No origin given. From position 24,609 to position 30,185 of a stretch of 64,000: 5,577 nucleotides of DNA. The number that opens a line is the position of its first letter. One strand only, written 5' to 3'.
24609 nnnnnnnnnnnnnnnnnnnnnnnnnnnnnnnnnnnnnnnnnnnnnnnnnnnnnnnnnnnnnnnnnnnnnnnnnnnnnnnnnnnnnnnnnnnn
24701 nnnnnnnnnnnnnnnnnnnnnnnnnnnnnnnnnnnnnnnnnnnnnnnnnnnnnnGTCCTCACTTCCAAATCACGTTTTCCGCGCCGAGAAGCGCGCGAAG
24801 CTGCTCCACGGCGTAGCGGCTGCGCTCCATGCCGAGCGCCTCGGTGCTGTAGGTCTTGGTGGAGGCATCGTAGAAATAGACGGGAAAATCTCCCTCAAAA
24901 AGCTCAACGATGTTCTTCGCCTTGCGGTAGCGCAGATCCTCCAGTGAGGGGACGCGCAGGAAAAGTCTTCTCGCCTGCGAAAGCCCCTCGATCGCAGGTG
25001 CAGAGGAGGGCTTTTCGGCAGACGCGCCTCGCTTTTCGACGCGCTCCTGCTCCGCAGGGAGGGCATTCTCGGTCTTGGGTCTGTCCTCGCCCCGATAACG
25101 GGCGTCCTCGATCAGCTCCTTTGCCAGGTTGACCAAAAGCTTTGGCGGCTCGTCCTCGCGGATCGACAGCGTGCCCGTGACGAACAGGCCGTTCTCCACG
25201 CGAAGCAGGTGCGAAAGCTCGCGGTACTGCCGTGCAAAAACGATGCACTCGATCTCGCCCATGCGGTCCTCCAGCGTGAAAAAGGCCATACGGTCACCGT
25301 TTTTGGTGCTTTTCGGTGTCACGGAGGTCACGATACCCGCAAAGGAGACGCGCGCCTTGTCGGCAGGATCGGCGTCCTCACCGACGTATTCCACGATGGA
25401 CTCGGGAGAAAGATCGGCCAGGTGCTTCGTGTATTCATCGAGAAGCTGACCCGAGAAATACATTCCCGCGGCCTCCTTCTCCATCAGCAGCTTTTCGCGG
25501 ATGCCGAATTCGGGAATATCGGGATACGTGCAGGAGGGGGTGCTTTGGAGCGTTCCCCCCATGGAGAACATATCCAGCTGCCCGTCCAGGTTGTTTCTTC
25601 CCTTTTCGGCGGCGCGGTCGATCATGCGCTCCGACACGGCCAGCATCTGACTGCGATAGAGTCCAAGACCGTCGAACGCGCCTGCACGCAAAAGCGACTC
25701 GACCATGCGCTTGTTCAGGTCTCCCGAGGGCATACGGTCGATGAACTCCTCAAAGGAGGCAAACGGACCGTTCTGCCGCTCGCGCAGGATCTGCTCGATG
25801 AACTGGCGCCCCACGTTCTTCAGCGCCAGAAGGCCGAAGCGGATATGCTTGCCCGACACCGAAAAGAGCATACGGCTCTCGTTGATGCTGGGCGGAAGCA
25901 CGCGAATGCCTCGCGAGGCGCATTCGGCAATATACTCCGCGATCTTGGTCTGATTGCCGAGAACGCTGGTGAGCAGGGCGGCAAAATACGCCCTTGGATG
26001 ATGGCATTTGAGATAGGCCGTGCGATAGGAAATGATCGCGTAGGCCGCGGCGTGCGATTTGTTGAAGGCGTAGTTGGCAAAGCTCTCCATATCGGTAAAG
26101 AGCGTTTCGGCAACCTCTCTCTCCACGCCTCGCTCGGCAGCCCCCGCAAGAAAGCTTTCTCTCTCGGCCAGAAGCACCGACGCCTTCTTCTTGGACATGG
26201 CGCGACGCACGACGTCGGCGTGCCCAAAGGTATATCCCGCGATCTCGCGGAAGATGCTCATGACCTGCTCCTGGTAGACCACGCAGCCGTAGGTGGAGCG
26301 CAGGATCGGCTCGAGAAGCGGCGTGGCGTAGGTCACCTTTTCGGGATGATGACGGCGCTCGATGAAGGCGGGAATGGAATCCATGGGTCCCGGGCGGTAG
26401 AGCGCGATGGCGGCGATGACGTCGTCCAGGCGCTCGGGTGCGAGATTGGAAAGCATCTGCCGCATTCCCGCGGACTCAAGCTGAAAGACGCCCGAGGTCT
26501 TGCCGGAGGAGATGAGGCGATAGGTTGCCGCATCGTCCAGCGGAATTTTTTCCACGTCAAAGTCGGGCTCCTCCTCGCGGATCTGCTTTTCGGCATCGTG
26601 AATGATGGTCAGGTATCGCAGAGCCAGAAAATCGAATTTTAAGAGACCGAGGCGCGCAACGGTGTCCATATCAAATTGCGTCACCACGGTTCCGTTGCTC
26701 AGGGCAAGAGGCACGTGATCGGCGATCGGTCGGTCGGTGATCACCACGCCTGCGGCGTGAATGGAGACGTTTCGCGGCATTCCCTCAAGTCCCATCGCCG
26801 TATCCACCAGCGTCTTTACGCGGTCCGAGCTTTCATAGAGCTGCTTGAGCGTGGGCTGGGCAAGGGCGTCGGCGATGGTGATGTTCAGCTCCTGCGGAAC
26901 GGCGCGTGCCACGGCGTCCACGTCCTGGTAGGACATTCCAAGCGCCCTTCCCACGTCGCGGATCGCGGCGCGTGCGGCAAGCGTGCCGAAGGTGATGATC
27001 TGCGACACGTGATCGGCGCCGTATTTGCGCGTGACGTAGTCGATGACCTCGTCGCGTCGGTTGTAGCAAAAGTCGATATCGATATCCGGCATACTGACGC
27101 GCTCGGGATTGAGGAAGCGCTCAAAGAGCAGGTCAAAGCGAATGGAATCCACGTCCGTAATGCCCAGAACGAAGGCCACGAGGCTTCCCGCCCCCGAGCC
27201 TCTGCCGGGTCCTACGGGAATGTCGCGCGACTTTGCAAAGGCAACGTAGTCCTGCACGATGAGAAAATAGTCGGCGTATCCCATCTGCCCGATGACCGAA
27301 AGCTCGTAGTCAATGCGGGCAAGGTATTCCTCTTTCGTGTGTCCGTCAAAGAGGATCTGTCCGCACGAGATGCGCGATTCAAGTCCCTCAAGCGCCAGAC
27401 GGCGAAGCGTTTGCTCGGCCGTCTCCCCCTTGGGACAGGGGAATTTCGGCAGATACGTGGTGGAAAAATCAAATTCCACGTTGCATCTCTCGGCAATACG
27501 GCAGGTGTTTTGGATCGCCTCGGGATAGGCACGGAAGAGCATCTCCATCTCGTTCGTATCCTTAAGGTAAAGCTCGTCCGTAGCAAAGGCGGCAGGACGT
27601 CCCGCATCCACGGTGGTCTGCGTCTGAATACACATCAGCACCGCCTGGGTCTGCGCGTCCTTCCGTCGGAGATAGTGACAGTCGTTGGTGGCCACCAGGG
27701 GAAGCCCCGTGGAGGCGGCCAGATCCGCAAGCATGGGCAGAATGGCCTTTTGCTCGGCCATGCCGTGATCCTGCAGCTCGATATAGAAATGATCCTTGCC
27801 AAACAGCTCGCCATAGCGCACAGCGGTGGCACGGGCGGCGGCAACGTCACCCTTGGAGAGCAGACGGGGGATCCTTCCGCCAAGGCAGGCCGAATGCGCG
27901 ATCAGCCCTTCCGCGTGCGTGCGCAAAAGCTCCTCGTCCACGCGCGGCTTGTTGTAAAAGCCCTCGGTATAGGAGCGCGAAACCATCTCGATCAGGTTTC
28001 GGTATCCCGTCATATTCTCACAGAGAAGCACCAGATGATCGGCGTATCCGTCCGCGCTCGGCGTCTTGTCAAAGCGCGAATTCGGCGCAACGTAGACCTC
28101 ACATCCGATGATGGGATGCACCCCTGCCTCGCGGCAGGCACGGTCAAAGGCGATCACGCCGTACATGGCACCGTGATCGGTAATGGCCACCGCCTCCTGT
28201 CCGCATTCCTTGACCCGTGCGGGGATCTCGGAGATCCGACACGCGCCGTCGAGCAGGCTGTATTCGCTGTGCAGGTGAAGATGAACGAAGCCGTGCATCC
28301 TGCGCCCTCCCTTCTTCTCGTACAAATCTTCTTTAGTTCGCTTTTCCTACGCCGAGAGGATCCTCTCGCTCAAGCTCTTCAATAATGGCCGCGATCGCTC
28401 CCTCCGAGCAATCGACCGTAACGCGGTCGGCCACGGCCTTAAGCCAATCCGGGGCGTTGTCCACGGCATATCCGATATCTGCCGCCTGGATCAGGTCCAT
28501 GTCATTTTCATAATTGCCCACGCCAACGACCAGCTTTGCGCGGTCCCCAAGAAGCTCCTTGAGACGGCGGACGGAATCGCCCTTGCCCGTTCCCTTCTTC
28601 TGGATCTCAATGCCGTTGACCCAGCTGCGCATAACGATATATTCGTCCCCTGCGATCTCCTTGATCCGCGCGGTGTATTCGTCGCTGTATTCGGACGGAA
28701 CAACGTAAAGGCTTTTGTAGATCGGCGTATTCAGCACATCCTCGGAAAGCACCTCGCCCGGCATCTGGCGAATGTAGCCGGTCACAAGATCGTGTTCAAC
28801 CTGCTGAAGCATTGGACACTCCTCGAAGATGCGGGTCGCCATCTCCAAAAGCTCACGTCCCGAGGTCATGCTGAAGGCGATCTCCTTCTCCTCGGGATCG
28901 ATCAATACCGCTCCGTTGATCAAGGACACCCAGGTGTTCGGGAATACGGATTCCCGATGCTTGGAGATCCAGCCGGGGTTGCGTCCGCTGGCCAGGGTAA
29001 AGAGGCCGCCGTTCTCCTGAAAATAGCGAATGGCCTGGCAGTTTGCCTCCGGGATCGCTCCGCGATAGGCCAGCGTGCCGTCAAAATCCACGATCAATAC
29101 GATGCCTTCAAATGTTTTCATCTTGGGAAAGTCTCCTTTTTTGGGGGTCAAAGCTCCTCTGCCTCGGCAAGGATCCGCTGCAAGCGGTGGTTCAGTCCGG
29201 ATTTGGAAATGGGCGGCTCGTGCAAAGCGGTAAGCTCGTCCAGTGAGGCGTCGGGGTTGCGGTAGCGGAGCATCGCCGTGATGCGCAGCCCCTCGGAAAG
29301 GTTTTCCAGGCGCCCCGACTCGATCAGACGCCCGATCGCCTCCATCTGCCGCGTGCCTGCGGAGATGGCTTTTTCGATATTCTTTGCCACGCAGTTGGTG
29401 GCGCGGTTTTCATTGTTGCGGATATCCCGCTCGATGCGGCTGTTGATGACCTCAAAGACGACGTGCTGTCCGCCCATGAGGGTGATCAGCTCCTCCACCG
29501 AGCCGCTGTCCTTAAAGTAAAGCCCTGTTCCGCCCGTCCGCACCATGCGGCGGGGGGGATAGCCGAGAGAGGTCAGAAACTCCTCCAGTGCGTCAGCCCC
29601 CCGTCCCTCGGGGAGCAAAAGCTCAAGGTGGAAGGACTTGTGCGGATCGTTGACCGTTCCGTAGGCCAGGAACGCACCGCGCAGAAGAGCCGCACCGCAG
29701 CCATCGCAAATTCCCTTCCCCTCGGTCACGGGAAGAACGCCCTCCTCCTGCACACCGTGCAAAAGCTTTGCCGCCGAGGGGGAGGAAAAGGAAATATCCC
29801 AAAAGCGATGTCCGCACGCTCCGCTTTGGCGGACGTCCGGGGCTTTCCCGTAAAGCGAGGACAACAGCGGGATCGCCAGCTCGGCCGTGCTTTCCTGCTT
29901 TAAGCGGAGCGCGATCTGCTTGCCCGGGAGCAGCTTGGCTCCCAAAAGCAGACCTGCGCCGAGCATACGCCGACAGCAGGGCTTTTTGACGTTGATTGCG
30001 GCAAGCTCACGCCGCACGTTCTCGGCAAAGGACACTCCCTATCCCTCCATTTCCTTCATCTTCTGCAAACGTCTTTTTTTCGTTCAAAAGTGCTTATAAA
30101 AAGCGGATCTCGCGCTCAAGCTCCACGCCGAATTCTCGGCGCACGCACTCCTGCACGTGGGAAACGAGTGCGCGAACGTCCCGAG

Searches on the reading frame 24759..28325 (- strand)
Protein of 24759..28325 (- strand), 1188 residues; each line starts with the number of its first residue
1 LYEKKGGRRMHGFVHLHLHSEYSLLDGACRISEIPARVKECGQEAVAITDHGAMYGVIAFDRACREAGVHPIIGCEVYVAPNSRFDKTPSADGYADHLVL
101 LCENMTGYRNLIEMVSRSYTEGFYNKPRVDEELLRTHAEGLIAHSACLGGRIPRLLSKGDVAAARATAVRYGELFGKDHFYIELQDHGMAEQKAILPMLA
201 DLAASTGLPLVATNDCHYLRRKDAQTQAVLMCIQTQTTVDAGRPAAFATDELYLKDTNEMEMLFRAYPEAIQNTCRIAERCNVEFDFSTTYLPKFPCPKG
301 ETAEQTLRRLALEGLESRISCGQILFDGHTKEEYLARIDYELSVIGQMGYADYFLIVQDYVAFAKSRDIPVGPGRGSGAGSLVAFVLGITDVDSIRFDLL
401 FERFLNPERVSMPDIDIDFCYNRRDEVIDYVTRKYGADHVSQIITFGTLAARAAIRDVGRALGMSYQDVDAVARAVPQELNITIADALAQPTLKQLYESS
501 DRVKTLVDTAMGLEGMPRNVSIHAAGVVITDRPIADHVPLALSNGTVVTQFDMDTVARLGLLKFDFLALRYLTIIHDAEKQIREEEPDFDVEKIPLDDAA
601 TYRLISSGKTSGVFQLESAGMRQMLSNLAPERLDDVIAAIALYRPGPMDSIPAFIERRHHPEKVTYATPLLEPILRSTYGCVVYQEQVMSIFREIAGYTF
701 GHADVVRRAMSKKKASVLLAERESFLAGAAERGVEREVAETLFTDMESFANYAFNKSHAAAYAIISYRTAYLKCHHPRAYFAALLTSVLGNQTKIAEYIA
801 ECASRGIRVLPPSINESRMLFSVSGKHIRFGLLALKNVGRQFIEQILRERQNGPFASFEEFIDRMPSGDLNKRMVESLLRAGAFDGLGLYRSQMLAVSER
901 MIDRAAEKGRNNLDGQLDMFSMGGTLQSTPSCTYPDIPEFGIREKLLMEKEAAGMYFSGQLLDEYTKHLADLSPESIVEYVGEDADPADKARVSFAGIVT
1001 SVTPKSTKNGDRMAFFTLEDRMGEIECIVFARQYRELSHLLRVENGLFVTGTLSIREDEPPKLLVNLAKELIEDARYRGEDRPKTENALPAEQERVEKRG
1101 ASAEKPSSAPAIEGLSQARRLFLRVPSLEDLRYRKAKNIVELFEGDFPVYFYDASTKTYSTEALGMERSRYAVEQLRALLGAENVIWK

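Call 95: search_protein_families(library=pfam, proteins=[window:24759-28325:-], max_evalue=0.00001)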
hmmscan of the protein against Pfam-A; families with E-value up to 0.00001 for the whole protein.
window:24759-28325:- (1188 aa): 5 families
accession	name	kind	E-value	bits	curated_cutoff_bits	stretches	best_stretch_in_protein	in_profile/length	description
PF07733.18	DNA_pol3_alpha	-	3e-102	342.1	23.9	1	306-568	2-260/260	Bacterial DNA polymerase III alpha NTPase domain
PF17657.6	DNA_pol3_finger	-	3.6e-59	199.2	22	1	572-733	2-166/166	Bacterial DNA polymerase III alpha subunit finger domain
PF02811.25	PHP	-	9.9e-55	185.8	26.4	1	15-187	1-164/164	PHP domain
PF14579.12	HHH_6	-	6.5e-28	97.2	25.6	1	806-894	1-90/90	Helix-hairpin-helix motif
PF01336.31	tRNA_anti-codon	-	3.3e-10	40.2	27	1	993-1064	1-68/75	OB-fold nucleic acid binding domain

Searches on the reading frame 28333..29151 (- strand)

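Call 96: search_protein_families(library=pfam, proteins=[window:28333-29151:-], max_evalue=0.00001)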
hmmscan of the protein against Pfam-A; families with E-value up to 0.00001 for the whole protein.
window:28333-29151:- (272 aa): 1 family
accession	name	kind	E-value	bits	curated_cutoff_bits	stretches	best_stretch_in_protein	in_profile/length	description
PF08282.18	Hydrolase_3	-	1.2e-31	110.8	20.9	1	19-257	1-255/255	haloacid dehalogenase-like hydrolase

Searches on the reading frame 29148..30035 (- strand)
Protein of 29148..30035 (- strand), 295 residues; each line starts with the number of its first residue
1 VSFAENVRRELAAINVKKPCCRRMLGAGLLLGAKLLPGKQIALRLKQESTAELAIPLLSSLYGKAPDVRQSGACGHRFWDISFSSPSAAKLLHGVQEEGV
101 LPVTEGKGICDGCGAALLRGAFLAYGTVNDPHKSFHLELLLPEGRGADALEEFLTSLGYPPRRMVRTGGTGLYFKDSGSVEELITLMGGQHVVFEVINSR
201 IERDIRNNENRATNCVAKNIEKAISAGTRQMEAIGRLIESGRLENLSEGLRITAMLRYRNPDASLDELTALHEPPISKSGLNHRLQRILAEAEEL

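Call 96: search_protein_families(library=pfam, proteins=[window:29148-30035:-], max_evalue=0.00001)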
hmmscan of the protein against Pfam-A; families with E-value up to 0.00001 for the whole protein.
window:29148-30035:- (295 aa): 2 families
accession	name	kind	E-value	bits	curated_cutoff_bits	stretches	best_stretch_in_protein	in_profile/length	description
PF02650.20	HTH_WhiA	-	1.3e-25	90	27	1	210-289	2-81/84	WhiA C-terminal HTH domain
PF14527.11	LAGLIDADG_WhiA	-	3.1e-15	56.5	23.2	1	116-206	3-93/93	WhiA LAGLIDADG-like domain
